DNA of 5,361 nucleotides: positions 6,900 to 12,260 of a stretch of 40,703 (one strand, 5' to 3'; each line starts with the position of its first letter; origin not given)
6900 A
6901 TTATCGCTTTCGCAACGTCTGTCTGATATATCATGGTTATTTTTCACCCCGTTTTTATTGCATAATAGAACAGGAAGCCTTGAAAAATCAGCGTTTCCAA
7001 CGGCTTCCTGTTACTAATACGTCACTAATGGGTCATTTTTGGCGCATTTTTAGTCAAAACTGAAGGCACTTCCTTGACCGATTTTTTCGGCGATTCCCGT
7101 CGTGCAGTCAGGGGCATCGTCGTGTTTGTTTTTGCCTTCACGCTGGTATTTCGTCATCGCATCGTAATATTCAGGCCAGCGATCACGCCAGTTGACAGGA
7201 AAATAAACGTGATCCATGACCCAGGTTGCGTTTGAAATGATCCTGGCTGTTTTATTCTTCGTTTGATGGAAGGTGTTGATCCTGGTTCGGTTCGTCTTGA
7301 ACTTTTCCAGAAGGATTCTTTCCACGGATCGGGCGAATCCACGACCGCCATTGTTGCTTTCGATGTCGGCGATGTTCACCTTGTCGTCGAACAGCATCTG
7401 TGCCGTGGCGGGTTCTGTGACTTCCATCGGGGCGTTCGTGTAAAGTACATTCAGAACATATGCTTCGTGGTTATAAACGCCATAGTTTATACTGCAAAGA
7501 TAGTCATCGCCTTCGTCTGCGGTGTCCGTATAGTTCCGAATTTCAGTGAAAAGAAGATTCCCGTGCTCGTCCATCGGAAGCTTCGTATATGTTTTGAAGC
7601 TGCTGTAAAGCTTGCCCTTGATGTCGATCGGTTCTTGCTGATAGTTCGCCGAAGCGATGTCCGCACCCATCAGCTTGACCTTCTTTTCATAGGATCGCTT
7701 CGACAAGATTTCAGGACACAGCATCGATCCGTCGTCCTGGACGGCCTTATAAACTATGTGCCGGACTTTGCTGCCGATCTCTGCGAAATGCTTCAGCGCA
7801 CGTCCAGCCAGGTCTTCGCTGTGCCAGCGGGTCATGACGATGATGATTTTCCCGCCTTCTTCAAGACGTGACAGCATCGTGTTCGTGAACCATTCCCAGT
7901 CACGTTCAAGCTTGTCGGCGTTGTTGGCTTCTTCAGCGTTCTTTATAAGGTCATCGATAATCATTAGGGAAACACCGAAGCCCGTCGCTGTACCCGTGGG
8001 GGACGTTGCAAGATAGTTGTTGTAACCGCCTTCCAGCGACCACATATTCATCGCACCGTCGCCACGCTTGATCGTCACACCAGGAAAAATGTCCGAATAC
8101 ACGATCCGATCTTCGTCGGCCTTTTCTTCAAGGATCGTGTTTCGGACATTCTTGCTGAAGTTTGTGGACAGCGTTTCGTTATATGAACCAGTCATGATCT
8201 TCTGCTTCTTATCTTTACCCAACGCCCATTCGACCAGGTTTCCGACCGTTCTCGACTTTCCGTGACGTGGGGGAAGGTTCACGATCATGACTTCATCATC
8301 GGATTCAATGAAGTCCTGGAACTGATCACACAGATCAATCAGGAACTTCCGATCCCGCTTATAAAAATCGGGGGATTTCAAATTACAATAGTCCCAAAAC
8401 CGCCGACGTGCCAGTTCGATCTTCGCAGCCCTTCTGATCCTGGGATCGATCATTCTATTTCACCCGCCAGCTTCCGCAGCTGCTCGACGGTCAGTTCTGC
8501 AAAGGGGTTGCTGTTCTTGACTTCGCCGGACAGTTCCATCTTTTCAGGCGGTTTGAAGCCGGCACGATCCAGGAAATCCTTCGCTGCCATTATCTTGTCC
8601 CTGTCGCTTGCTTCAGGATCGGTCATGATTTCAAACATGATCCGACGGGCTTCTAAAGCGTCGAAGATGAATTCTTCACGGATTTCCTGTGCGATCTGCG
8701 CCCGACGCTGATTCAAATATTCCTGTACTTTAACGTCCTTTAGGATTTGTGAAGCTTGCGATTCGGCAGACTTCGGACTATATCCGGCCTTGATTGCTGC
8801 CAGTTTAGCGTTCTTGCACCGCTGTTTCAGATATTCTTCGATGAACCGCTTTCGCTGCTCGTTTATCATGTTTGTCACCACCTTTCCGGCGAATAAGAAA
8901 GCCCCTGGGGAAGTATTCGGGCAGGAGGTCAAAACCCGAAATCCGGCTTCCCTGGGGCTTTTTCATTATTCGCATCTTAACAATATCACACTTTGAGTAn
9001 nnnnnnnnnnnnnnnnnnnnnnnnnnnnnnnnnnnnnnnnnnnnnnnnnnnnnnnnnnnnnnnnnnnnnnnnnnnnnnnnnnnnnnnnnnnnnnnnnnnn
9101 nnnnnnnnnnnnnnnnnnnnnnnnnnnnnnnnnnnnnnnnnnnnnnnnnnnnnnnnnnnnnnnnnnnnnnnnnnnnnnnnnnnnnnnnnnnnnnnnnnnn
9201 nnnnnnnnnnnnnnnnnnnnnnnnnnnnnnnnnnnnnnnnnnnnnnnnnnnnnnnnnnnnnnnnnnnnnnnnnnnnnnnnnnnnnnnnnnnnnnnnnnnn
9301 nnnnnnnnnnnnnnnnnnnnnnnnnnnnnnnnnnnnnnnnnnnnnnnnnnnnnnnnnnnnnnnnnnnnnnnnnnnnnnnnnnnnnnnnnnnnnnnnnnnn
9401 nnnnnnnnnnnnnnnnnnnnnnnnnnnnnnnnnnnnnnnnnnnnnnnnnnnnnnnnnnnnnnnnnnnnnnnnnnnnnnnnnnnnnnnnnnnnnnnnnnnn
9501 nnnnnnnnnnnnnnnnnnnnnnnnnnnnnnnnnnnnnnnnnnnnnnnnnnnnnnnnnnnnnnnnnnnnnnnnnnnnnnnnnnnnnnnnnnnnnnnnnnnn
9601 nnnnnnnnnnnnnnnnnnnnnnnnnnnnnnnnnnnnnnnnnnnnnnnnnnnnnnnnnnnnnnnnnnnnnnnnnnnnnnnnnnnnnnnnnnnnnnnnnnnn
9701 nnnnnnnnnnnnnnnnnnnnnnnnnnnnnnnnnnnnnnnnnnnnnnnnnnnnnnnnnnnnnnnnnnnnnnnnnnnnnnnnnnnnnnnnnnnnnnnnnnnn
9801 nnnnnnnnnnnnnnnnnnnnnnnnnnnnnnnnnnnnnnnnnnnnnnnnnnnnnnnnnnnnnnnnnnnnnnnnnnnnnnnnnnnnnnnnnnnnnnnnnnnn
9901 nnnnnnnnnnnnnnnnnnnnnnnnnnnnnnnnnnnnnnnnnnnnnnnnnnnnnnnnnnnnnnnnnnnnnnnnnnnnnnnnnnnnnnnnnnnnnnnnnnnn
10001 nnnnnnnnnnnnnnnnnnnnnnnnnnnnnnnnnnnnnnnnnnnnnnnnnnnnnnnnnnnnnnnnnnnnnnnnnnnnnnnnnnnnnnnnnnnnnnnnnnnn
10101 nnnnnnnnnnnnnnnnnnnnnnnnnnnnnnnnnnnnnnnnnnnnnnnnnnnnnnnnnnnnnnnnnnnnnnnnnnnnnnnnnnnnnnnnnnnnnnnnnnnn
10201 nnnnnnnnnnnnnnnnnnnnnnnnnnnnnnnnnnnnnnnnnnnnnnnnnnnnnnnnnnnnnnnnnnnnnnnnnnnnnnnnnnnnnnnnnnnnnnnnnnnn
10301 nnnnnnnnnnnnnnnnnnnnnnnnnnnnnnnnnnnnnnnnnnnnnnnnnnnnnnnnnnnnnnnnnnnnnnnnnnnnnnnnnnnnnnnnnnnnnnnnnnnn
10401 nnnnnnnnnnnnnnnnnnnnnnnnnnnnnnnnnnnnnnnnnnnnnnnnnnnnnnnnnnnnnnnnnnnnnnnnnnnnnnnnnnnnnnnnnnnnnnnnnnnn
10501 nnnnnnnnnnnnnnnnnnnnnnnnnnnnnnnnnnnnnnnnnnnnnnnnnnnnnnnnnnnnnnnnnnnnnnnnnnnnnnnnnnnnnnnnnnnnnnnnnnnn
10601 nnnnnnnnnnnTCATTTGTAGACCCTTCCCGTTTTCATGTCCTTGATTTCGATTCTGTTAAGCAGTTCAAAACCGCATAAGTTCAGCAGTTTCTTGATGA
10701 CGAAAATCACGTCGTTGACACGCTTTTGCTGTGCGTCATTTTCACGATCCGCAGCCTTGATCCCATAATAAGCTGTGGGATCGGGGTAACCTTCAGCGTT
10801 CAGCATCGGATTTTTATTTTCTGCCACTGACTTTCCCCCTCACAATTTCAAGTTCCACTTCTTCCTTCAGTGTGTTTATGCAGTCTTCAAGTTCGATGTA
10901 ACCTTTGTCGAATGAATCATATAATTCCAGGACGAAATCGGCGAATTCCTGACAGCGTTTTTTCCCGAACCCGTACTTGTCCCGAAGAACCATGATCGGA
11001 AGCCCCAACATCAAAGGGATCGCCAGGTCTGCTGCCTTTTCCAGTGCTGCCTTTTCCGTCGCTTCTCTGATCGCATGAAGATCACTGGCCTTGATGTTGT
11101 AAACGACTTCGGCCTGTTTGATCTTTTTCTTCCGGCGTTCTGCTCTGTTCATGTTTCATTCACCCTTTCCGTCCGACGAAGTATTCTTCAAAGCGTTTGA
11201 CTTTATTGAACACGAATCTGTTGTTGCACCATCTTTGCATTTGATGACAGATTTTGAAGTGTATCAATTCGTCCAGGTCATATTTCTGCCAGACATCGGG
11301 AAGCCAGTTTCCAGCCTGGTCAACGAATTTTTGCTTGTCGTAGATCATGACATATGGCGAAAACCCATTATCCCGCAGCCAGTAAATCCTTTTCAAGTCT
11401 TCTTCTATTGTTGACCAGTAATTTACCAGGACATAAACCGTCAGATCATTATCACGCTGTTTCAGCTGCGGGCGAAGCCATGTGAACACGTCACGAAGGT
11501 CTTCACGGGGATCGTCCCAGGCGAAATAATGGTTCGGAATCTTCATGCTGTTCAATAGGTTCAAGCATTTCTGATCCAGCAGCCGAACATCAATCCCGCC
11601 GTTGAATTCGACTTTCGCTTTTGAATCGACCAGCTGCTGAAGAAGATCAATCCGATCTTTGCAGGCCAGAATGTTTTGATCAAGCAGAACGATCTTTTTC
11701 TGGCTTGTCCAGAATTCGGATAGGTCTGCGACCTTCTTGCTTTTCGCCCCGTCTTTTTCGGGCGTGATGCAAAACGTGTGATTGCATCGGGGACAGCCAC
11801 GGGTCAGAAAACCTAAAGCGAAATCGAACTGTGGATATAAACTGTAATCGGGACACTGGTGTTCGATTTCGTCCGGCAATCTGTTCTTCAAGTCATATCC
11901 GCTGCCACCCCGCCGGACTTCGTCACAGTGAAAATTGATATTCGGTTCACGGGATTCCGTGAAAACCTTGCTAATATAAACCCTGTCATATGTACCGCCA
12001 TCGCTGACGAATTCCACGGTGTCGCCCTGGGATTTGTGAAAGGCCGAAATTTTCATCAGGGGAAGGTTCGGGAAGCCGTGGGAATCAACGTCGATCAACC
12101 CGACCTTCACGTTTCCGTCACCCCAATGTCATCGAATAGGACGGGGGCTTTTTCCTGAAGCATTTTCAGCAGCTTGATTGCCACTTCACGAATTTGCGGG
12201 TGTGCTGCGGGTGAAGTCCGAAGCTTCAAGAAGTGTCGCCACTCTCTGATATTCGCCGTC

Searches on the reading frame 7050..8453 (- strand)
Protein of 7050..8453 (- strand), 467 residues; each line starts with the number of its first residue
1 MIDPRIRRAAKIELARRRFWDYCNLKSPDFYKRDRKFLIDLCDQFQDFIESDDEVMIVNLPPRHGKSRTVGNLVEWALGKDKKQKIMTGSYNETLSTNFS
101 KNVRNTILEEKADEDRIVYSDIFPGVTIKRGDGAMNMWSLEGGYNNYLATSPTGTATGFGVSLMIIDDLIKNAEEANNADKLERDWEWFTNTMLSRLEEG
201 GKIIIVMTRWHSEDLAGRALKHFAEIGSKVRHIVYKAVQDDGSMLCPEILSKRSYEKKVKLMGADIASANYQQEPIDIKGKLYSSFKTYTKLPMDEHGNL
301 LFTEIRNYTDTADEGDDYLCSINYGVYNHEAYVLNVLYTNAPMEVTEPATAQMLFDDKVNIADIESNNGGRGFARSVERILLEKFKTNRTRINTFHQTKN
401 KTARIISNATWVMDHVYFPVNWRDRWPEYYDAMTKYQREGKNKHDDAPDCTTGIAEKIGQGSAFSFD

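Call 6: search_protein_families(library=pfam, proteins=[window:7050-8453:-], max_evalue=0.01)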
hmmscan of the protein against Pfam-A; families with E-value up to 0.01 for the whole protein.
window:7050-8453:- (467 aa): 1 family
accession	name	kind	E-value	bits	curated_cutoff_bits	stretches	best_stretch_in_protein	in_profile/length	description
PF22530.2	Terminase-T7_RNaseH-like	-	0.00019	22.1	27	1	310-413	2-103/108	Terminase Bacteriophage T7, Ribonuclease H-like domain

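Call 47: search_dna_similar(query=window:7050-8453:-, collection=phages, mode=protein, max_rows=25)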
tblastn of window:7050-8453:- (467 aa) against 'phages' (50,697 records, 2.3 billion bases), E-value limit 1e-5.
Records with a match: 1647; places in all: 1649; records where one place covers at least 80% of the query: 153.
Best place of each record, by identity: 60-80% 61; <60% 1586.
By first word of the organism name: Mycobacterium 496; Microbacterium 273; Gordonia 165; Bacteriophage 54; Acinetobacter 47; Klebsiella 41; Brucella 41; Lactococcus 40; Helicobacter 39; Caulobacter 39; and 83 more.
By host as written in the record: Mycobacterium smegmatis mc2 155 348; Gordonia terrae 3612 127; Microbacterium foliorum NRRL B-24224 SEA 111; Microbacterium foliorum NRRL B-24224 104; Mycobacterium smegmatis mc#155 83; - 72; Helicobacter pylori 30; Microbacterium paraoxydans NWU1 27; and 298 more.
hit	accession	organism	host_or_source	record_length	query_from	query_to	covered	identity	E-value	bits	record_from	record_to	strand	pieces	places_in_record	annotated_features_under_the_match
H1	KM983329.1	Clostridium phage phiCT9441A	Clostridium tetani ATCC 9441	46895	6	465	99%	71.9%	0e+0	713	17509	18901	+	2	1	terminase large subunit | terminase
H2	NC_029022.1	Clostridium phage phiCT9441A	Clostridium tetani ATCC 9441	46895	6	465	99%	71.9%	0e+0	713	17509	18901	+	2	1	terminase large subunit | terminase small subunit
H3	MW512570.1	Clostridioides phage CD1801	Clostridioides difficile CD1801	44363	6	465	99%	69.8%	0e+0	691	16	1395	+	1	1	terminase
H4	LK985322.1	Clostridium phage phiCDHM19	-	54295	1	447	96%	70.5%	0e+0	676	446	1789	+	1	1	phiCDHM19_gp2: putative terminase large subunit protein | phiCDHM19_gp1: putative terminase small subunit protein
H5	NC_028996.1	Clostridium phage phiCDHM19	-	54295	1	447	96%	70.5%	0e+0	676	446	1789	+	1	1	phiCDHM19_gp2: terminase large subunit | phiCDHM19_gp1: terminase small subunit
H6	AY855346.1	Clostridium phage phi CD119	-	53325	1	447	96%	69.6%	0e+0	682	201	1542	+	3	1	ter2: putative terminase large subunit | ter1: putative terminase small subunit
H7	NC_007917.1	Clostridium phage phi CD119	Clostridium difficile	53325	1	447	96%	69.6%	0e+0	682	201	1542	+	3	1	ter2: terminase large subunit | ter1: terminase large subunit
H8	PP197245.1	Terrisporobacter phage TVCOM_ph1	Terrisporobacter sp. COM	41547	6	459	97%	68.2%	0e+0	650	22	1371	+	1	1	terminase large subunit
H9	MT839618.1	Bacteriophage sp.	human fecal samples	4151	7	458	97%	68.5%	0e+0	641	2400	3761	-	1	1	record has no annotation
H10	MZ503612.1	Fusobacterium phage FNU_1P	Fusobacterium nucleatum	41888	8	459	97%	64.9%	0e+0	608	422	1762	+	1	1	terminase large subunit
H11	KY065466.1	Streptococcus phage IPP25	Streptococcus pneumoniae 16A/1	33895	6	464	98%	63.1%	0e+0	591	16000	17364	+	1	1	hypothetical protein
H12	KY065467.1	Streptococcus phage IPP26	Streptococcus pneumoniae 43/3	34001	6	464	98%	62.6%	0e+0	590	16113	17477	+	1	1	hypothetical protein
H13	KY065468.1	Streptococcus phage IPP27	Streptococcus pneumoniae 35B/2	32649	6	464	98%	62.6%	0e+0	585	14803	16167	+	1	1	hypothetical protein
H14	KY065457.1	Streptococcus phage IPP16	Streptococcus pneumoniae 48/2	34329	6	464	98%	62.4%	0e+0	589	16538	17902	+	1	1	hypothetical protein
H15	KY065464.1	Streptococcus phage IPP23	Streptococcus pneumoniae 20/4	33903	6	464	98%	62.4%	0e+0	587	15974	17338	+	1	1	hypothetical protein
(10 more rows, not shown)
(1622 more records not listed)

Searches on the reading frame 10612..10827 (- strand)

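Call 14: search_protein_families(library=pfam, proteins=[window:10612-10827:-], max_evalue=0.01)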
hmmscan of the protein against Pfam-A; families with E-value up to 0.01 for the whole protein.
window:10612-10827:- (71 aa): 0 families

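Call 45: search_protein_families(library=phrogs, proteins=[window:10612-10827:-], max_evalue=0.001)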
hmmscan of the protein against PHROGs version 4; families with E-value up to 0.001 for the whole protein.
window:10612-10827:- (71 aa): 1 family
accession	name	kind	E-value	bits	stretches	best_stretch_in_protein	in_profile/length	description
phrog_6568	-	unknown function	3.6e-25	88.6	1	4-71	3-69/69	-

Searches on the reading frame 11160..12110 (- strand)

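Call 14: search_protein_families(library=pfam, proteins=[window:11160-12110:-], max_evalue=0.01)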
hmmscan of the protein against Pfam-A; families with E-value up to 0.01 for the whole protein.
window:11160-12110:- (316 aa): 0 families

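Call 45: search_protein_families(library=phrogs, proteins=[window:11160-12110:-], max_evalue=0.001)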
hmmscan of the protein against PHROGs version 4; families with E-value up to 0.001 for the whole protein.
window:11160-12110:- (316 aa): 1 family
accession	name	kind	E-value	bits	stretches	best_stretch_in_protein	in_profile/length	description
phrog_9298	-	other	1.5e-87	294.8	1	1-288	1-286/305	radical SAM domain protein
